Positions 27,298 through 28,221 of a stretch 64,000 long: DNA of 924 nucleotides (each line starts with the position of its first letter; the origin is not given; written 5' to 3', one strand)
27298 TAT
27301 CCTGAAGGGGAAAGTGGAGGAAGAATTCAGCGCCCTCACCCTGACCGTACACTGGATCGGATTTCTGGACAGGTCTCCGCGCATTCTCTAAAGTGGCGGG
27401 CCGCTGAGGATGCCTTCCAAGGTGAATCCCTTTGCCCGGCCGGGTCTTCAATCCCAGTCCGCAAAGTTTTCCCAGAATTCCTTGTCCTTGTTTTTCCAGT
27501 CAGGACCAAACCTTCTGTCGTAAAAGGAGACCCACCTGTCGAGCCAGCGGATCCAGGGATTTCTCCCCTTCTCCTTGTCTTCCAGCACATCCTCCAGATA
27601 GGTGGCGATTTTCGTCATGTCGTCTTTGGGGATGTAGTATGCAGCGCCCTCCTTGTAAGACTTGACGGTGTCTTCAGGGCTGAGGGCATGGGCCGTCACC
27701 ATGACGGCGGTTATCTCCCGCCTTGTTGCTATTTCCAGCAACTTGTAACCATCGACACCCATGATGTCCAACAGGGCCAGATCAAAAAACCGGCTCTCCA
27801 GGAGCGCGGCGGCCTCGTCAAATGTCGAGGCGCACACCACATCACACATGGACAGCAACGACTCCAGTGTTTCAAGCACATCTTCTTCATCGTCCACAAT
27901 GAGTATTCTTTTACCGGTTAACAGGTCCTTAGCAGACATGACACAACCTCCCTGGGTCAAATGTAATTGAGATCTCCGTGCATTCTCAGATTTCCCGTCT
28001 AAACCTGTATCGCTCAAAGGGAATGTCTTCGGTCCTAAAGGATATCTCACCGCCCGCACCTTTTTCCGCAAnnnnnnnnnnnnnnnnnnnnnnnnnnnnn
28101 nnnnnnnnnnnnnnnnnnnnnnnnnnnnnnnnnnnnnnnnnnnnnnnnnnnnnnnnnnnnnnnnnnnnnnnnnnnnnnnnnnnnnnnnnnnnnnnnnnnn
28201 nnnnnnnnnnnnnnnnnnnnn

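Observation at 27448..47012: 20-kb co-directional orphan catabolic supercluster with no pathway assignment I can make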

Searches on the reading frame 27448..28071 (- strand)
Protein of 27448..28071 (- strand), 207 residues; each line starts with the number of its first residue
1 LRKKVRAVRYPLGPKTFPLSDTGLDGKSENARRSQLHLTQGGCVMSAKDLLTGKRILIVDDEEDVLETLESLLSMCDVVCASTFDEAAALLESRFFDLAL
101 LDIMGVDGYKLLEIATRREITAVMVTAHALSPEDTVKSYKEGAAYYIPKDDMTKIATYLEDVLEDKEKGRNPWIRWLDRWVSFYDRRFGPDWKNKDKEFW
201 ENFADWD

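Call 5: search_protein_families(library=pfam, proteins=[window:27448-28071:-], max_evalue=0.01)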
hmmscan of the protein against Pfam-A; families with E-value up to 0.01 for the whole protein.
window:27448-28071:- (207 aa): 1 family
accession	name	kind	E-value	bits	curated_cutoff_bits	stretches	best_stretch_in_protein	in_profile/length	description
PF00072.30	Response_reg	-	9.3e-12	45.5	30.2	1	56-155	1-106/111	Response regulator receiver domain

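Call 7: search_protein_families(library=ncbifam, proteins=[window:27448-28071:-], max_evalue=0.001)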
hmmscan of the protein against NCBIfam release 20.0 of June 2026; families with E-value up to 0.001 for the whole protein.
window:27448-28071:- (207 aa): 32 families (the best 25 are shown)
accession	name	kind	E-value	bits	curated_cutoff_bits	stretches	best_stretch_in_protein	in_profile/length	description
NF053854.1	RespRegPhoBBctds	equivalog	1.1e-08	34.7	270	1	56-150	1-101/225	two-component system response regulator PhoB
TIGR02154.1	PhoB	equivalog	1.6e-07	30.9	296.2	1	53-149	2-105/226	phosphate regulon transcriptional regulator PhoB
NF007135.0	PRK09581.1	equivalog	1.1e-06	27.7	474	1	55-149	4-105/457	PleD family two-component system response regulator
NF008469.0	PRK11361.1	equivalog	2.8e-06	26.3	714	1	53-149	4-105/461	acetoacetate metabolism transcriptional regulator AtoC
NF033117.2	vanR_ACDEGLN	exception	3.9e-06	26.6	350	1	56-149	1-98/226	VanR-ABDEGLN family response regulator transcription factor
NF008176.1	PRK10923.1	equivalog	5.7e-06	25.2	620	1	55-153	5-109/469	nitrogen regulation protein NR(I)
NF040534.1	resp_reg_YycF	equivalog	6.6e-06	25.5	340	1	54-150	1-101/231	response regulator YycF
NF053512.1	nitric_RR_NosR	exception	9.8e-06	24.8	400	1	56-144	1-94/422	response regulator c-di-GMP phosphodiesterase, NosR family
NF045944.1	ResRegRpaBCyano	equivalog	1.2e-05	24.8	330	1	57-150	1-98/229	response regulator transcription factor RpaB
NF040689.1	MtrAB_MtrA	equivalog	1.5e-05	24.4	300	1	56-150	1-99/219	MtrAB system response regulator MtrA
NF007546.0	PRK10161.1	equivalog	1.6e-05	24.6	471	1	54-150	3-106/229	phosphate response regulator transcription factor PhoB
NF009973.0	PRK13435.1-4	equivalog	3.2e-05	24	158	1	54-130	9-92/154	response regulator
NF008199.0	PRK10955.1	equivalog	3.4e-05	23.9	341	1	55-150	3-101/232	envelope stress response regulator transcription factor CpxR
NF051870.1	NAssimRespRegNtrX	equivalog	8e-05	21.7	600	1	55-149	3-104/452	nitrogen assimilation response regulator NtrX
NF006900.1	PRK09390.1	equivalog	8.5e-05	22.2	255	1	55-150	6-106/203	response regulator FixJ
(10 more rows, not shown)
